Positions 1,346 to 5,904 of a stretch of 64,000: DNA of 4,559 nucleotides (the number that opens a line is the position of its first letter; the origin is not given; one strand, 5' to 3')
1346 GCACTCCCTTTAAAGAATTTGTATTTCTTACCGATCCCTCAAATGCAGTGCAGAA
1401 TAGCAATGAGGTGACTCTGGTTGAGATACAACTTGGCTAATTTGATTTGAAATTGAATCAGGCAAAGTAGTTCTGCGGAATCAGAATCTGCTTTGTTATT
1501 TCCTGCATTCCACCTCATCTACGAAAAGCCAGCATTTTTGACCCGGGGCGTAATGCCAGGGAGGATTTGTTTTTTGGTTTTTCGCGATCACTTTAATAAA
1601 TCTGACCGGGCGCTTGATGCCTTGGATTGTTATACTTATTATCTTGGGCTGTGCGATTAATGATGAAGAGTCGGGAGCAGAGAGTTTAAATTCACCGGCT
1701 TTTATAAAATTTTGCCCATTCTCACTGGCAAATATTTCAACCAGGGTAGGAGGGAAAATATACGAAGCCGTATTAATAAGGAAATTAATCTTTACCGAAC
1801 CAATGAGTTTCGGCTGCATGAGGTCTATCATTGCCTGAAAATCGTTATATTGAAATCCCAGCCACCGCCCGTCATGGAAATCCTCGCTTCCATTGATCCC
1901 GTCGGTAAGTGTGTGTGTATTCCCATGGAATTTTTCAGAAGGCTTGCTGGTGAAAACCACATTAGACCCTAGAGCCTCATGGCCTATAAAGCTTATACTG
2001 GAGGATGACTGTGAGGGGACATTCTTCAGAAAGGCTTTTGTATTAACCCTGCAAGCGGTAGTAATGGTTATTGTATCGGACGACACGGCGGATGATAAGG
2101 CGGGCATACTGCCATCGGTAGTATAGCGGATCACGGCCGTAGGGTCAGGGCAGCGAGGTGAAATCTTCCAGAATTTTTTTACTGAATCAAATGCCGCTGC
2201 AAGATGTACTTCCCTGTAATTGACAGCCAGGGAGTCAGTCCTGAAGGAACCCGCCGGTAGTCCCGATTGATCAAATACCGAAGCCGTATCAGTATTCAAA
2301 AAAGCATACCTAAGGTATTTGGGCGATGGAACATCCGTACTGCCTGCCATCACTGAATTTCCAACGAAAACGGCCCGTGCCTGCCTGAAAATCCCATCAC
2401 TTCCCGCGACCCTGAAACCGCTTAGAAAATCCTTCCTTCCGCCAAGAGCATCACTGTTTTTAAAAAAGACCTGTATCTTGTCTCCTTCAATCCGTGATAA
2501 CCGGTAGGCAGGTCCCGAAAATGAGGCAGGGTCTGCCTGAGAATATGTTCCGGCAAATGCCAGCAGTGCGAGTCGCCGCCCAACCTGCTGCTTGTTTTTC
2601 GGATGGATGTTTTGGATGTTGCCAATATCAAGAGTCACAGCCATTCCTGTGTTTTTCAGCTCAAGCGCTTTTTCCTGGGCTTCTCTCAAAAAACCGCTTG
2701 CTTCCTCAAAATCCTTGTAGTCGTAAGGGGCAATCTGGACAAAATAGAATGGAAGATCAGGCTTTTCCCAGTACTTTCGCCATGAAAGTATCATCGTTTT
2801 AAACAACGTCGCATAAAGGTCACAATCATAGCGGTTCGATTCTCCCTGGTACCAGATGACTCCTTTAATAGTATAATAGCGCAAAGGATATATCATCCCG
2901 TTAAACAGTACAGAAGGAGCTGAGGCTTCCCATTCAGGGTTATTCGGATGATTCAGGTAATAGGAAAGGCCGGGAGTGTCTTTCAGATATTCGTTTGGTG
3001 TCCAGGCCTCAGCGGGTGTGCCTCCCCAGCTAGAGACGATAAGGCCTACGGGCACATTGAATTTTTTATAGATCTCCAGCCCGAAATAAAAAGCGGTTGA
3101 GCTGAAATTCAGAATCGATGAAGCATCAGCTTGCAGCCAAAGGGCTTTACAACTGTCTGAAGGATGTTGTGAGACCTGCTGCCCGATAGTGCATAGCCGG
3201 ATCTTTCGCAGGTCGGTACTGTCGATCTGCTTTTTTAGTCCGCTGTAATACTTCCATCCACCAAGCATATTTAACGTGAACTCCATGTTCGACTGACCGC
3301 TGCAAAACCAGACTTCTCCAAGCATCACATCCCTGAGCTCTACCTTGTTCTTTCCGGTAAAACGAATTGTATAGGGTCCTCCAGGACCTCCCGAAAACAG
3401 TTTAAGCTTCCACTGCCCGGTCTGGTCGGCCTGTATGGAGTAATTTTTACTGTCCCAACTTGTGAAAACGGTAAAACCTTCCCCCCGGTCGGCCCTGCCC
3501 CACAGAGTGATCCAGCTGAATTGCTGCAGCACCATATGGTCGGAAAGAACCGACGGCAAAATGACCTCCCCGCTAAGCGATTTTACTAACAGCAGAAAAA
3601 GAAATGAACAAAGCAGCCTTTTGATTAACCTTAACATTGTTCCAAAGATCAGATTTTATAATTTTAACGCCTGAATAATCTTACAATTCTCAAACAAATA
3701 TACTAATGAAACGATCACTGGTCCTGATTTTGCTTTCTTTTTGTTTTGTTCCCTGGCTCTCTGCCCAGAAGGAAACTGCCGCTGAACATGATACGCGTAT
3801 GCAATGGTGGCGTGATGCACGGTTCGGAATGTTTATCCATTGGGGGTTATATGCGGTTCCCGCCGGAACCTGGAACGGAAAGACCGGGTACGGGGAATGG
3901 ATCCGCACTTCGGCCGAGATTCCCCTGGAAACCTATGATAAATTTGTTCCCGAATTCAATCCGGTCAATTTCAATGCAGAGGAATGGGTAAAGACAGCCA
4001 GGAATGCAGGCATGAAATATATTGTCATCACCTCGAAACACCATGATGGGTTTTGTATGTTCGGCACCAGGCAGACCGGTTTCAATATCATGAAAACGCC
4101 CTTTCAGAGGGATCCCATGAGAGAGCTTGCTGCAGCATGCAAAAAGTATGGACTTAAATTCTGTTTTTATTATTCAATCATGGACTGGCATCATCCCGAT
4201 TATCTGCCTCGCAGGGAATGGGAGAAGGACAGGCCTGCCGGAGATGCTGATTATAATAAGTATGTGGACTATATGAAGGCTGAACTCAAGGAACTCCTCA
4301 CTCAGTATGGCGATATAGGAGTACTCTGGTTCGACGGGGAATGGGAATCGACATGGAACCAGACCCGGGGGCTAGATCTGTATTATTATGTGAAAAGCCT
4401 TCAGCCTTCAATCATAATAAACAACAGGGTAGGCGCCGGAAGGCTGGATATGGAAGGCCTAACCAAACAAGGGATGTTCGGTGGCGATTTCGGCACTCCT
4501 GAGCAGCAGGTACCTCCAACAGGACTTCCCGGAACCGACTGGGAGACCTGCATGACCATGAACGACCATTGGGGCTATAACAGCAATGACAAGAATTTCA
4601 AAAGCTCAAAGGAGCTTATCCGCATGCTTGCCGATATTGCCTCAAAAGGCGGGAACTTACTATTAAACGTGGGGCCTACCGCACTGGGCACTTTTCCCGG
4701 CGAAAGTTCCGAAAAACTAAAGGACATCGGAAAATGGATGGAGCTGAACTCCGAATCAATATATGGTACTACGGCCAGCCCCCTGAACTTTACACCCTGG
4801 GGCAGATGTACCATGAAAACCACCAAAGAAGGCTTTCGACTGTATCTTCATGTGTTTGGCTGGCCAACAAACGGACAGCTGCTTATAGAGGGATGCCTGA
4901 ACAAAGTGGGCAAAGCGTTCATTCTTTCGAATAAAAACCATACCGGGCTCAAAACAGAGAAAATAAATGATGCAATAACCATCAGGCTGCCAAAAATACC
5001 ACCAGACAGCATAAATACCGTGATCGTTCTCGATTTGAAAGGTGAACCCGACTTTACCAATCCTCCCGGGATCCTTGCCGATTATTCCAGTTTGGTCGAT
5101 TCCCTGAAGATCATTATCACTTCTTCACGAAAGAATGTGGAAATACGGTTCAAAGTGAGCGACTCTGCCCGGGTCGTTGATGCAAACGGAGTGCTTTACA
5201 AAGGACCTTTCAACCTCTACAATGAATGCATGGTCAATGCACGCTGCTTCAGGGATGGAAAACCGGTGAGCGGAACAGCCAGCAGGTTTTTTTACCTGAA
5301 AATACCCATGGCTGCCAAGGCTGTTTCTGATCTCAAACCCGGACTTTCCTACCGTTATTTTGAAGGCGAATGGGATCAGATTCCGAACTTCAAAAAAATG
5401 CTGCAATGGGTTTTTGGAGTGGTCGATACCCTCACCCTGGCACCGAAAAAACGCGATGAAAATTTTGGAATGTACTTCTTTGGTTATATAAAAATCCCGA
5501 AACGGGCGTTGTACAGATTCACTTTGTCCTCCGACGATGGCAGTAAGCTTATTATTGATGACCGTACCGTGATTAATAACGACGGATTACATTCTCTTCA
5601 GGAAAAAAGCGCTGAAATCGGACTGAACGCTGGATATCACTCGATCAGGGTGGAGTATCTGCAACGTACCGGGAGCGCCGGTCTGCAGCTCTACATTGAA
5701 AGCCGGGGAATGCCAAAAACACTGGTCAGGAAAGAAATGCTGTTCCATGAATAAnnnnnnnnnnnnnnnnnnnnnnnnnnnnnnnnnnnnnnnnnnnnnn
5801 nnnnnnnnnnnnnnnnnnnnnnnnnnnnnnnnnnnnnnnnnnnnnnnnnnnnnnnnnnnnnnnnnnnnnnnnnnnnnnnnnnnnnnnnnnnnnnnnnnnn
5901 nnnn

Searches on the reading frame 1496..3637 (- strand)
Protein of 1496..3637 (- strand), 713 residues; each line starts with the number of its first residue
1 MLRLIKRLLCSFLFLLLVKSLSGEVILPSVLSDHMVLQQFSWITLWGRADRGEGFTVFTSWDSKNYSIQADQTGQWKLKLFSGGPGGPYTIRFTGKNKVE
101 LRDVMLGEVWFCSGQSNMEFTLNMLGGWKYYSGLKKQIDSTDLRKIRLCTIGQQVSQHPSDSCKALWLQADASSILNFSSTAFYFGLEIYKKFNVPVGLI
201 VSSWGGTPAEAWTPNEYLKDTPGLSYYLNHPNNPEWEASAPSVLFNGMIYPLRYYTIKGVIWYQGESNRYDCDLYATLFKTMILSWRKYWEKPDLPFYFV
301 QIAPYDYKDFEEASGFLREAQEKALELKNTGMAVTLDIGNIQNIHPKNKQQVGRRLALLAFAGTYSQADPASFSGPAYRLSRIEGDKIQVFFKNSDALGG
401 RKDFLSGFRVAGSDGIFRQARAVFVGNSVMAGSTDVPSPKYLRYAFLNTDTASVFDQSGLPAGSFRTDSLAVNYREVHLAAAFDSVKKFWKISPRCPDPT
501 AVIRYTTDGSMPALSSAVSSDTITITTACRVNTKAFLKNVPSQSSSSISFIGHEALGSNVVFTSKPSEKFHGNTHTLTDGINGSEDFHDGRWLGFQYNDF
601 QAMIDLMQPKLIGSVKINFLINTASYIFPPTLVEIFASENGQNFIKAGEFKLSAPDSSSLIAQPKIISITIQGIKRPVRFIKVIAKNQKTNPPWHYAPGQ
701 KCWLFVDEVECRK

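Call 25: search_protein_families(library=pfam, proteins=[window:1496-3637:-], max_evalue=0.000001)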
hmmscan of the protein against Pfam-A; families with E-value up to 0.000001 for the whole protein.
window:1496-3637:- (713 aa): 2 families
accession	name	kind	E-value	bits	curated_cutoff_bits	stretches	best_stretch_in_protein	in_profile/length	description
PF03629.24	SASA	-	5.3e-18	65.9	24.8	1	108-357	3-221/226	Carbohydrate esterase, sialic acid-specific acetylesterase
PF13290.12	CHB_HEX_C_1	-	9.4e-07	29.1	22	0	496-538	16-58/67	Chitobiase/beta-hexosaminidase C-terminal domain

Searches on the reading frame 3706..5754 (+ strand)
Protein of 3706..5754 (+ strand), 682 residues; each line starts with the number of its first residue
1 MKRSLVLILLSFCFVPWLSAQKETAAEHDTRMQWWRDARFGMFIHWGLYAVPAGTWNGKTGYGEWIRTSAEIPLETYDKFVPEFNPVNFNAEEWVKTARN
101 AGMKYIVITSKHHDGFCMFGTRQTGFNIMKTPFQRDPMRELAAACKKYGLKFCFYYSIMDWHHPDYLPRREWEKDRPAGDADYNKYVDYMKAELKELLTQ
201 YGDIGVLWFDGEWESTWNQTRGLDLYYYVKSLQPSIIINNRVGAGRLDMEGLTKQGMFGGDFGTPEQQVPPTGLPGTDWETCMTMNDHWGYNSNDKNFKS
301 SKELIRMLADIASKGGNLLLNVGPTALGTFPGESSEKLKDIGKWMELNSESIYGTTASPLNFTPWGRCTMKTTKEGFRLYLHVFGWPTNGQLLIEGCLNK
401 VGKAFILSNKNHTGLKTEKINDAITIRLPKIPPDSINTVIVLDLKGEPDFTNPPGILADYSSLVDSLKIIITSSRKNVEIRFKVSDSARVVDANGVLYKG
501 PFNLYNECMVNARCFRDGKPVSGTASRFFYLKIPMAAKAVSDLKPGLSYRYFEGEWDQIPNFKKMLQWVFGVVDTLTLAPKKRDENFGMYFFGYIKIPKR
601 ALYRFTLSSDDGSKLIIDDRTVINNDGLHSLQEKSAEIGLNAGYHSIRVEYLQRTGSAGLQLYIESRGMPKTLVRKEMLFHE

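Call 25: search_protein_families(library=pfam, proteins=[window:3706-5754:+], max_evalue=0.000001)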
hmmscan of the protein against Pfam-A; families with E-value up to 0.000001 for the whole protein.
window:3706-5754:+ (682 aa): 2 families
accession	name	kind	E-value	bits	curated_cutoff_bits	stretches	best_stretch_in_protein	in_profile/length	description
PF01120.23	Alpha_L_fucos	-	1.5e-98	330.9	25.2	1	24-350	17-345/345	Alpha-L-fucosidase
PF07691.17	PA14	-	2.7e-15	56.9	24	1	577-666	36-135/147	PA14 domain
